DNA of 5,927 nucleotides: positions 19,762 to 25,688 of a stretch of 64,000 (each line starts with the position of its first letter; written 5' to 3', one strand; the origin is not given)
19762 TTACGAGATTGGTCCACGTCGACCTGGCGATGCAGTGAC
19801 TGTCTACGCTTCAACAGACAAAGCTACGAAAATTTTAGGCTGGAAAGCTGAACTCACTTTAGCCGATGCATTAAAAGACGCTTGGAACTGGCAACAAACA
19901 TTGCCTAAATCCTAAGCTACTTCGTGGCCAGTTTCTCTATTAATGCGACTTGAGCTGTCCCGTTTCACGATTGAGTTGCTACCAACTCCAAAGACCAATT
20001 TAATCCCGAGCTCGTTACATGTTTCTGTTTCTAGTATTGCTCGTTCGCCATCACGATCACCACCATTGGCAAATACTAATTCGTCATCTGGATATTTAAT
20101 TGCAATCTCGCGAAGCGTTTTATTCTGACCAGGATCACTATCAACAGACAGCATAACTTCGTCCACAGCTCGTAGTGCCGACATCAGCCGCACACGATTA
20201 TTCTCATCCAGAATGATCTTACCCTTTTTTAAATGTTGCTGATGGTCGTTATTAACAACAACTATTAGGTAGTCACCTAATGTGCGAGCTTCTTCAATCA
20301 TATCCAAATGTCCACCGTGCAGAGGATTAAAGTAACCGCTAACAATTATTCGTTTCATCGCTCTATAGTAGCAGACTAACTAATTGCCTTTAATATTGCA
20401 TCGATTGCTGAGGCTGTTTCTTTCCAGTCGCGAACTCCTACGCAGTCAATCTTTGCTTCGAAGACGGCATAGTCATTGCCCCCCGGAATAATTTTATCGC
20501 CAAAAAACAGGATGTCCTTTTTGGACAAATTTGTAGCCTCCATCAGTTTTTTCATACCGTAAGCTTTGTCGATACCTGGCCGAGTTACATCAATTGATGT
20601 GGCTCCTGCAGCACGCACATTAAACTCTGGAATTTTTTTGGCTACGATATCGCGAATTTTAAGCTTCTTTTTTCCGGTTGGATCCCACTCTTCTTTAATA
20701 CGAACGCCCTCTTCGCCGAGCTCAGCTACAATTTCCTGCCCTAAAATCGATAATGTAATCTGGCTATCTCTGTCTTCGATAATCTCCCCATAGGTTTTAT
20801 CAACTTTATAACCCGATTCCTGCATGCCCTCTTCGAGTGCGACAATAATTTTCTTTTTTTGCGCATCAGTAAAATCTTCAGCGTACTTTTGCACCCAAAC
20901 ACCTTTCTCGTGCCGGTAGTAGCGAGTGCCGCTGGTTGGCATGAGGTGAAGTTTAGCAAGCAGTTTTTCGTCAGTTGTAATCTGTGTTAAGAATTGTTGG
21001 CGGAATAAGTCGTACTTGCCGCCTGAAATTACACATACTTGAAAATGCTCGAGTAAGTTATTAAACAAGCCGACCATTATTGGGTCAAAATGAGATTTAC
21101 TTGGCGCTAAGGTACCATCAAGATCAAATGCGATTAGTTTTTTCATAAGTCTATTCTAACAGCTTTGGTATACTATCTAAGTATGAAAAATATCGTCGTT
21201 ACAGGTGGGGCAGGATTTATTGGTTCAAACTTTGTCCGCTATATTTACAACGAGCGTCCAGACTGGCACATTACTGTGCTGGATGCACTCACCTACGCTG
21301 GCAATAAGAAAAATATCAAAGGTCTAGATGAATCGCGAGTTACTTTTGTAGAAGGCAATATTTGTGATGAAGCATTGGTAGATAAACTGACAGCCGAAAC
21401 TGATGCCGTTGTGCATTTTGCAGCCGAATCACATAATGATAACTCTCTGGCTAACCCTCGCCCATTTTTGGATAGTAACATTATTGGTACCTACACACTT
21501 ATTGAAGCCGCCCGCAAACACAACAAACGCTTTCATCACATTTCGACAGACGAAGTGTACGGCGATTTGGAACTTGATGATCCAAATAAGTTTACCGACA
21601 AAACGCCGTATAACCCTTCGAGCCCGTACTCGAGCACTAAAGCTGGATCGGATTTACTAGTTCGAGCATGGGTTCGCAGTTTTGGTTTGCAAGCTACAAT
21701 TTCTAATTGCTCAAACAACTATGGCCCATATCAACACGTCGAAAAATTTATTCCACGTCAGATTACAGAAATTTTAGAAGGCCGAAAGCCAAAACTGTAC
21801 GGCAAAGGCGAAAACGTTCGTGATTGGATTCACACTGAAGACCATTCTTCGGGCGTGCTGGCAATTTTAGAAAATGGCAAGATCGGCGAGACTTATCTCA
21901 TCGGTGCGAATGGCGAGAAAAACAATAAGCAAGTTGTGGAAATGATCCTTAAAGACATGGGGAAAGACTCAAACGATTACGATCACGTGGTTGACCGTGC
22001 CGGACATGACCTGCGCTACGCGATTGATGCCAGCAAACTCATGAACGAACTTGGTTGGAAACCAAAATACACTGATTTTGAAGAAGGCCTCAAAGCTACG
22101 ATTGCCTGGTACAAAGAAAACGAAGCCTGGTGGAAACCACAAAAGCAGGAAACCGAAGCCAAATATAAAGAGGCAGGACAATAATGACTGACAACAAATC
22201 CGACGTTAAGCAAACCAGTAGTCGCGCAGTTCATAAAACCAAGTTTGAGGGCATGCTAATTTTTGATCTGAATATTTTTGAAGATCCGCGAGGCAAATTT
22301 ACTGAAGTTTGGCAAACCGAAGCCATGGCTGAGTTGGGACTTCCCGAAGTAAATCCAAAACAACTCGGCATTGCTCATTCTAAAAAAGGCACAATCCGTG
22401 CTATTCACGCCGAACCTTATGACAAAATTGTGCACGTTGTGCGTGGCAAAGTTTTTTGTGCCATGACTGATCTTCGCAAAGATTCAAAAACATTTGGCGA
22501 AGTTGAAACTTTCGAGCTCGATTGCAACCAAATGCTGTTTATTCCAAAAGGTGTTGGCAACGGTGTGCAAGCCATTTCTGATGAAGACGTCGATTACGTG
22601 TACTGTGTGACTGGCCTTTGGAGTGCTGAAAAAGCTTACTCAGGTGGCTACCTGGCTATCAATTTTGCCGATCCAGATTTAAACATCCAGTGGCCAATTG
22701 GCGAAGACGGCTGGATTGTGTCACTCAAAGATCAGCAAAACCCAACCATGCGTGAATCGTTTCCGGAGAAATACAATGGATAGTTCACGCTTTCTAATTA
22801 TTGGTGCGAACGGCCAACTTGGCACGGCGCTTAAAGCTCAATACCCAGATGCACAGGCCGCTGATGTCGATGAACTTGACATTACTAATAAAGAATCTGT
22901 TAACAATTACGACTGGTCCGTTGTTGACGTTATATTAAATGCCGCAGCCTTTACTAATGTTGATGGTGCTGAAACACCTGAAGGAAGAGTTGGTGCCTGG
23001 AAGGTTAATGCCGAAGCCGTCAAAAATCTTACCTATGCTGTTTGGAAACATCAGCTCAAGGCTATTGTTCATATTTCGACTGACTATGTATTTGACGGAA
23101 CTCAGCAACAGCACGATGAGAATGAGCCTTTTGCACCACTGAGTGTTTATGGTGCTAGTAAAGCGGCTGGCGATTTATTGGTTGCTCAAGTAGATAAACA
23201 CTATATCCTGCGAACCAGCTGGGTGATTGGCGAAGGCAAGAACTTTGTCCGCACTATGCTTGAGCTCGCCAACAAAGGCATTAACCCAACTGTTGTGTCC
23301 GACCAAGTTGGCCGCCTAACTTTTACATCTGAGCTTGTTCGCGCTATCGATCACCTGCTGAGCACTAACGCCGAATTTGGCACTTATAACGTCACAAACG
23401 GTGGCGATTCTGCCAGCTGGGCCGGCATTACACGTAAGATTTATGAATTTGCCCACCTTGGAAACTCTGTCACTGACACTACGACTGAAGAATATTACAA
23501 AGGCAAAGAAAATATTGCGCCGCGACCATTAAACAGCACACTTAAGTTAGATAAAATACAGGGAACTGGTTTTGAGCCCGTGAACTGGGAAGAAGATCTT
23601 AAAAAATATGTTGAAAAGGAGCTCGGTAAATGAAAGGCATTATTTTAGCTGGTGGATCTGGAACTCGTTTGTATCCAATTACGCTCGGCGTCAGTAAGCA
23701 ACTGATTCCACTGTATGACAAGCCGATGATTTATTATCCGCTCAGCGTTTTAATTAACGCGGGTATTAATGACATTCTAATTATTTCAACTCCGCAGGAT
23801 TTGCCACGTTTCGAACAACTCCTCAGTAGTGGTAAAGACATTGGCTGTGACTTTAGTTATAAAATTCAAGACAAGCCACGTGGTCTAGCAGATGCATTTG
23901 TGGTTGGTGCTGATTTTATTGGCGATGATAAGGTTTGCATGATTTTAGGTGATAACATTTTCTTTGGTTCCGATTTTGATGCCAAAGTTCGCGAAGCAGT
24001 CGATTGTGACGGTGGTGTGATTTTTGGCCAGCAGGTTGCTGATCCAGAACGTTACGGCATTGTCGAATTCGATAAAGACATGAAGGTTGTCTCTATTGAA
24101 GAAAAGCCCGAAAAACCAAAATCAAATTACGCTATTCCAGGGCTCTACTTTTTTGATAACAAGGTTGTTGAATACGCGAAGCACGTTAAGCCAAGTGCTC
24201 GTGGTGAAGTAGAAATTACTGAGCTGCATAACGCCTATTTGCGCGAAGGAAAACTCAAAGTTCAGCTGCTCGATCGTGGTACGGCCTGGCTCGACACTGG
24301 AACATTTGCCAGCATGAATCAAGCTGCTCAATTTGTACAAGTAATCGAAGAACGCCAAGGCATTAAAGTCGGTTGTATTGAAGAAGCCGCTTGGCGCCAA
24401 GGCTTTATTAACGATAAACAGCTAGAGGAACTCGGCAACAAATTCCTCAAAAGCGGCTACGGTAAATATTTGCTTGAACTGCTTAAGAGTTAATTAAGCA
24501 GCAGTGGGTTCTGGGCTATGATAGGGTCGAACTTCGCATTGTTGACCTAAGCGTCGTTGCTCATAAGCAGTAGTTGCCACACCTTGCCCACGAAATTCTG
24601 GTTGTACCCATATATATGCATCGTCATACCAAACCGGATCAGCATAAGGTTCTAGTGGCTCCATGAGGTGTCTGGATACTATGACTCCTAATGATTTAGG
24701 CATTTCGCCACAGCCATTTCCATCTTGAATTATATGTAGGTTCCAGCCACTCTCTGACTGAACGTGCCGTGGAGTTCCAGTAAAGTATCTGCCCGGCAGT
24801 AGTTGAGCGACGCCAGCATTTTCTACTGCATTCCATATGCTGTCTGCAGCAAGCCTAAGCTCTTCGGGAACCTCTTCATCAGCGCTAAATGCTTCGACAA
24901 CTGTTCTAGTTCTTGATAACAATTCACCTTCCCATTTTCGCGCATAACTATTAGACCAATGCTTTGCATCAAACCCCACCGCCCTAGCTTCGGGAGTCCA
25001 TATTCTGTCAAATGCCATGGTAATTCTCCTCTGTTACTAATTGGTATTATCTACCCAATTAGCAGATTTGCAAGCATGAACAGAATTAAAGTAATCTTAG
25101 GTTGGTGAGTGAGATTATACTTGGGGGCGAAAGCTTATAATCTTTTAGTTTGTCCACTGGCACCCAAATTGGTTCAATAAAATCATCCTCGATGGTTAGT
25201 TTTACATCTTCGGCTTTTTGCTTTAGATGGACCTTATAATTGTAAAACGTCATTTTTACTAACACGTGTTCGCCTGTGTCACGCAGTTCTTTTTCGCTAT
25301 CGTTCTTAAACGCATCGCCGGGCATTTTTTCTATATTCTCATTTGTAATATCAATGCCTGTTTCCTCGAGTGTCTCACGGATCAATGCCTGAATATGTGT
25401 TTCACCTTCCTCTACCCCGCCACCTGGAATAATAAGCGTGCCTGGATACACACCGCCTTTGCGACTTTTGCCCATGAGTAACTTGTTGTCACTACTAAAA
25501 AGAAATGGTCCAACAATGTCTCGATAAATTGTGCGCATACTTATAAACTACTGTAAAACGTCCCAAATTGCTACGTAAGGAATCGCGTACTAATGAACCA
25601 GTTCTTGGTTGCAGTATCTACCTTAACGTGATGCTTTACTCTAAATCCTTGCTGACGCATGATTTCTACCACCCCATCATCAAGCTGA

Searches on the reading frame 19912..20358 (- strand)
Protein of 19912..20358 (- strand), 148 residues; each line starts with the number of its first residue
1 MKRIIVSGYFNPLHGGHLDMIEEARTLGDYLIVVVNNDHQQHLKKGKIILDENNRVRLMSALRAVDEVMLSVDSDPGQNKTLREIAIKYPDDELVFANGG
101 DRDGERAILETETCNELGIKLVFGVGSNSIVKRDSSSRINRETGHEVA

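Call 106: search_protein_families(library=pfam, proteins=[window:19912-20358:-], max_evalue=0.001)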
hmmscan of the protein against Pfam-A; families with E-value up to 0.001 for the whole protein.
window:19912-20358:- (148 aa): 1 family
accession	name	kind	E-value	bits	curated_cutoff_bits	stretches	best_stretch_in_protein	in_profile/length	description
PF01467.32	CTP_transf_like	-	1.2e-14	55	21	1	6-100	2-88/133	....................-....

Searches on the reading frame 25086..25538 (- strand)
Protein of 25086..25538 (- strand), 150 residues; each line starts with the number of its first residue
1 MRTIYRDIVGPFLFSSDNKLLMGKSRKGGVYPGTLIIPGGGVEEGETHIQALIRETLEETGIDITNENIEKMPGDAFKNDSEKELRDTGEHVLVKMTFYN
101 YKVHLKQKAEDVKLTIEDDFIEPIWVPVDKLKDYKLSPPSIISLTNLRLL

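Call 106: search_protein_families(library=pfam, proteins=[window:25086-25538:-], max_evalue=0.001)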
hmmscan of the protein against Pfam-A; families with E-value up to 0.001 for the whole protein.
window:25086-25538:- (150 aa): 2 families
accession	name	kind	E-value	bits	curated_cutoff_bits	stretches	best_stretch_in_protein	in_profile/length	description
PF00293.34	NUDIX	-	6.9e-16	58.9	21.1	1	6-136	3-123/134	NUDIX domain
PF14815.12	NUDIX_4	-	5.7e-06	26.5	35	1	14-139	6-106/113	NUDIX domain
